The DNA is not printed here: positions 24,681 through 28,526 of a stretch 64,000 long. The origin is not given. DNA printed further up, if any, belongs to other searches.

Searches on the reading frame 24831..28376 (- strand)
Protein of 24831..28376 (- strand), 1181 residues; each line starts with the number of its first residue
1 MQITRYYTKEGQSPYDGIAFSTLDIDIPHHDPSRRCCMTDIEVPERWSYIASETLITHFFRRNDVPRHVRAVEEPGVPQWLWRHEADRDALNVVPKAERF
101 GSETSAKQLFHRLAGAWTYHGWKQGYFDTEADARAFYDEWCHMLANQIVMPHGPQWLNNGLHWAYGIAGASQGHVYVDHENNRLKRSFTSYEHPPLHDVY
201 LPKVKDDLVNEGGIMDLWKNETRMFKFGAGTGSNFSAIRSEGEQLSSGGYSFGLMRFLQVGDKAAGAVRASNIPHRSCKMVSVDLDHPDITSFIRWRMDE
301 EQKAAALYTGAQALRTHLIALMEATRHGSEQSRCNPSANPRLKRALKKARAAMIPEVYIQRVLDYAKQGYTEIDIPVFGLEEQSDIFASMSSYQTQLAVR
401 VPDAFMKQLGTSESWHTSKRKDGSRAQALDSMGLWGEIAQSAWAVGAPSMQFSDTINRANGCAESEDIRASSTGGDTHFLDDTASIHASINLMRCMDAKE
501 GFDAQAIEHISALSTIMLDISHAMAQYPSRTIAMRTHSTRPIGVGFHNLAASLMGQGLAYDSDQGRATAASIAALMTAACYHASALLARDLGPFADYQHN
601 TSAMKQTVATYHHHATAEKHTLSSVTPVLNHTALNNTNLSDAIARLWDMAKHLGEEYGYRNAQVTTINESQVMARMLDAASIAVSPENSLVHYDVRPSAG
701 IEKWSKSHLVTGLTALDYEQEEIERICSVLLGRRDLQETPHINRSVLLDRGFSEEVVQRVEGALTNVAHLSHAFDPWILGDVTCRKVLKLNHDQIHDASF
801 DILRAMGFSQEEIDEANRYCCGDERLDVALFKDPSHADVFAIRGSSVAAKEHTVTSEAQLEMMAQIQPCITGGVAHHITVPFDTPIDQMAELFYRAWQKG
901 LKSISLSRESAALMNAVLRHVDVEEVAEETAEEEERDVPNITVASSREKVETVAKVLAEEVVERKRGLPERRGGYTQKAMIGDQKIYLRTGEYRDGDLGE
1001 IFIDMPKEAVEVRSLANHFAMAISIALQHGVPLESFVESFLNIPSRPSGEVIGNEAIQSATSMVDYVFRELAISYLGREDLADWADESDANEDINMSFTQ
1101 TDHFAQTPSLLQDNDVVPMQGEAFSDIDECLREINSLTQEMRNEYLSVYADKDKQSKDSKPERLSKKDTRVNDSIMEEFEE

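Call 57: search_protein_families(library=pfam, proteins=[window:24831-28376:-], max_evalue=0.00001)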
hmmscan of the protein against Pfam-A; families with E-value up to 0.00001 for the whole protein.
window:24831-28376:- (1181 aa): 3 families
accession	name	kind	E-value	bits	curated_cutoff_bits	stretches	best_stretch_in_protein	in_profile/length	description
PF02867.20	Ribonuc_red_lgC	-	1.5e-69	235.5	23.9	1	201-743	5-457/523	Ribonucleotide reductase, barrel domain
PF08471.15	Ribonuc_red_2_N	-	8.1e-31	106.7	27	1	38-147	8-103/103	Class II vitamin B12-dependent ribonucleotide reductase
PF12637.14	TSCPD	-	2e-09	38.1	22.8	1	975-1072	3-85/88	TSCPD domain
